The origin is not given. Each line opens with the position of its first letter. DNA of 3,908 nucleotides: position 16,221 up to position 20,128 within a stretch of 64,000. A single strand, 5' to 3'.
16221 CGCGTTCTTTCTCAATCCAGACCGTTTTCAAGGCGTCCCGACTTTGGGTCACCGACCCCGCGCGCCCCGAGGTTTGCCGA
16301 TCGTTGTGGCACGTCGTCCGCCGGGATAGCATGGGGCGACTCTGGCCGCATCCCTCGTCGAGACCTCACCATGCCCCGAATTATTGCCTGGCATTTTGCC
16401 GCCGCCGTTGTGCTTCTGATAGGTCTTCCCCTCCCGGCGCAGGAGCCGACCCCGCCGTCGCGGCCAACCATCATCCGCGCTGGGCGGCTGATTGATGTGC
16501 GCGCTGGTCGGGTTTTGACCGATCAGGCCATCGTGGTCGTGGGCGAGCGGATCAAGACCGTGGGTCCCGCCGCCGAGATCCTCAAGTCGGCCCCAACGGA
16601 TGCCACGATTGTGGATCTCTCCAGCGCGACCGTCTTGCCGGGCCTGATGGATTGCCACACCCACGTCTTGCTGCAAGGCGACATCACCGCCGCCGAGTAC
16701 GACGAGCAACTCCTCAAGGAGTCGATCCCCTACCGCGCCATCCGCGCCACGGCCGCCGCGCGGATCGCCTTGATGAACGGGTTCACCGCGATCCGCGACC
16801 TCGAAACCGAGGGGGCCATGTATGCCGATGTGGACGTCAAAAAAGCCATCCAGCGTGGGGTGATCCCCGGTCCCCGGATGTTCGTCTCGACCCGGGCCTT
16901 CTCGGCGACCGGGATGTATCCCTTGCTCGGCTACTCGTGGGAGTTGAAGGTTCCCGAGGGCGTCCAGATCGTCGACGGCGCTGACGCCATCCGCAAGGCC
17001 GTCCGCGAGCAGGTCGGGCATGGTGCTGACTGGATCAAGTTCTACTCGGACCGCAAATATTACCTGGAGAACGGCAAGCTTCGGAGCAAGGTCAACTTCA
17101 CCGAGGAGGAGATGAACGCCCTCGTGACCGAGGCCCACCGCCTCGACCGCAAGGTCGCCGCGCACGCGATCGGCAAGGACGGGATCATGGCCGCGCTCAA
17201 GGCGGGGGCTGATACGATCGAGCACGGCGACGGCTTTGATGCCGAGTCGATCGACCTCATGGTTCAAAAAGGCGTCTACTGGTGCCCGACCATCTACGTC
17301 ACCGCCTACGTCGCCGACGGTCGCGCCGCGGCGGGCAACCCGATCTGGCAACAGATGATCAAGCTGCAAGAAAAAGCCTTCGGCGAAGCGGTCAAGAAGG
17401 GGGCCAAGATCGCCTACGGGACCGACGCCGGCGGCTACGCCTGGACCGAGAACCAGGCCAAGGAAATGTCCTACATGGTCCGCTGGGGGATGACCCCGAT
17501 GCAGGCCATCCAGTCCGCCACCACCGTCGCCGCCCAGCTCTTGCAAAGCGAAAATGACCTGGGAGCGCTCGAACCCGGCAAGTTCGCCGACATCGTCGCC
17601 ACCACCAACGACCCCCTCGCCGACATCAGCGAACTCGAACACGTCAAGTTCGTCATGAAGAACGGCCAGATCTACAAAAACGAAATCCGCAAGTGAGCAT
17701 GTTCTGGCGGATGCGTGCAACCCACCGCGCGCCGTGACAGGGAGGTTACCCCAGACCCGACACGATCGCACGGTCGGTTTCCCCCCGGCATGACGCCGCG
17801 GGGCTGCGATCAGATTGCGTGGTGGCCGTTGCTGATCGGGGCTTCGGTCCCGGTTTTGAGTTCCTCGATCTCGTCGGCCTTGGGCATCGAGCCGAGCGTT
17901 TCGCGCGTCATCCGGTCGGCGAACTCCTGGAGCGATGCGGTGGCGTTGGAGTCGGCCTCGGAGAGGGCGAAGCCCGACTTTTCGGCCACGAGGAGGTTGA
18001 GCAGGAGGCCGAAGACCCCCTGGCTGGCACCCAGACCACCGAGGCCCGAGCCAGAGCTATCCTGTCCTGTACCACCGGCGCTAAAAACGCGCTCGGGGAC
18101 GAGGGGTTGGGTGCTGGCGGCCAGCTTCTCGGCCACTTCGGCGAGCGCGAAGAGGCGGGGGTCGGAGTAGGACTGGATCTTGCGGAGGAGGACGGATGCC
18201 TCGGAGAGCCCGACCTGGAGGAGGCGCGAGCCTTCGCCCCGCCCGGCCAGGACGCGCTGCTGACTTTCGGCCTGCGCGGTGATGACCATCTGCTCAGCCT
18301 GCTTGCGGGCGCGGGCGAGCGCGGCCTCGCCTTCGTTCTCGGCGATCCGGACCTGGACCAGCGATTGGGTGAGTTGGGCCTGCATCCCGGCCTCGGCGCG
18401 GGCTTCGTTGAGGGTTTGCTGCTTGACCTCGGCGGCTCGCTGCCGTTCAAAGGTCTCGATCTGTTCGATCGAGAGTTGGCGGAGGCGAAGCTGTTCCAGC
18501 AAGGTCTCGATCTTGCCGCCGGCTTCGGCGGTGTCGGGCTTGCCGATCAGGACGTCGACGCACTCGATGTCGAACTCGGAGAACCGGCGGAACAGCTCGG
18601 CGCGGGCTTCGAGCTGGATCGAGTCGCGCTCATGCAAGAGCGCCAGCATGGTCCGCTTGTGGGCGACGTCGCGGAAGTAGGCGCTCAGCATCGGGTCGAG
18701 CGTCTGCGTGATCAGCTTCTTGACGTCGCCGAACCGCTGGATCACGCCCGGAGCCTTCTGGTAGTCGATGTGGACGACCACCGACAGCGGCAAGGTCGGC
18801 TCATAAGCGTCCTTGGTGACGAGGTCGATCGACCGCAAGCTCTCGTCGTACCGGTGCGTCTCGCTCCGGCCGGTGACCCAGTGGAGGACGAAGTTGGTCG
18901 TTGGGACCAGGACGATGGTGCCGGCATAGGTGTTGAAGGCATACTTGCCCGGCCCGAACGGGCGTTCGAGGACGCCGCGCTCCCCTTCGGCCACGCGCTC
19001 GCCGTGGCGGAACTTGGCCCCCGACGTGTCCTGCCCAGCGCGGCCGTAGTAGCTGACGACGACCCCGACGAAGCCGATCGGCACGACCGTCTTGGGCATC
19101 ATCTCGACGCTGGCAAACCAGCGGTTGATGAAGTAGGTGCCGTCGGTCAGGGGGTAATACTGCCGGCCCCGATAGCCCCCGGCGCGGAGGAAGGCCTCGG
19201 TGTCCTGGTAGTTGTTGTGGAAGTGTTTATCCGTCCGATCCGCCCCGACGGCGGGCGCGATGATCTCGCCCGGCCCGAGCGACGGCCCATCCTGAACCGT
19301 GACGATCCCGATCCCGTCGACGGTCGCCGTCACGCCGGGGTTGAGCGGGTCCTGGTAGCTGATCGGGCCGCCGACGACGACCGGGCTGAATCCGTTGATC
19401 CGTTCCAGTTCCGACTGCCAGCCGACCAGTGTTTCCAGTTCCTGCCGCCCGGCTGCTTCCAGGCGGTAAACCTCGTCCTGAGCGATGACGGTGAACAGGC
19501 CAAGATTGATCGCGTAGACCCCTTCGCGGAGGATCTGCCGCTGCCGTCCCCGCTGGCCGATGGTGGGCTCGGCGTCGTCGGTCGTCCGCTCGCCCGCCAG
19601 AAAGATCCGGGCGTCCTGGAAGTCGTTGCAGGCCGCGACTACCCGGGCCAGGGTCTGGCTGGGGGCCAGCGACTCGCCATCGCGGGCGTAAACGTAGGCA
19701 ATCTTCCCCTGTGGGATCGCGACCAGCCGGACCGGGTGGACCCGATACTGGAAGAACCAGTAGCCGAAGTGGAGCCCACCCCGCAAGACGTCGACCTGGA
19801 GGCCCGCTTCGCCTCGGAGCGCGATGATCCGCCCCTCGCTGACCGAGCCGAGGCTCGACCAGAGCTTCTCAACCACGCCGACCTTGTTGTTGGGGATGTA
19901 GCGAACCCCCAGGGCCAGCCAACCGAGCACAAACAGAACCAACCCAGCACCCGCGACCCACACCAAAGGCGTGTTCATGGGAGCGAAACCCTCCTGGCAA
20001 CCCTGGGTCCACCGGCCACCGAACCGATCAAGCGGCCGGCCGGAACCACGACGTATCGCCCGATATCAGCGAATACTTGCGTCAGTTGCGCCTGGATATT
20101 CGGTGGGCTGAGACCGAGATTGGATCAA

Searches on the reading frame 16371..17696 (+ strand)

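Call 83: search_protein_families(library=pfam, proteins=[window:16371-17696:+], max_evalue=0.001)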
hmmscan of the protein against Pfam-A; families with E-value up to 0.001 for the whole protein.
window:16371-17696:+ (441 aa): 3 families
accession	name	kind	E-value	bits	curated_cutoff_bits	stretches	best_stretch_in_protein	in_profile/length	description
PF01979.26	Amidohydro_1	-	2.1e-44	152.6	25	1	87-434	1-344/345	Amidohydrolase family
PF07969.17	Amidohydro_3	-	9.8e-14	52.1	29.7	1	231-433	247-469/472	Amidohydrolase family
PF22039.1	HUTI_composite_bact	-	0.0007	19.6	25.5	0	53-75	2-24/26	Imidazolonepropionase-like composite domain, bacteria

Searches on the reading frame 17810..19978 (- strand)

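Call 83: search_protein_families(library=pfam, proteins=[window:17810-19978:-], max_evalue=0.001)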
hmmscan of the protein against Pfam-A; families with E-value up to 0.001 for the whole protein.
window:17810-19978:- (722 aa): 1 family
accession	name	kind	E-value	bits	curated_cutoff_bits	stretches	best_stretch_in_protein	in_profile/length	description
PF01145.31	Band_7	-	6.7e-13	49.5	23.6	1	330-521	4-167/176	SPFH domain / Band 7 family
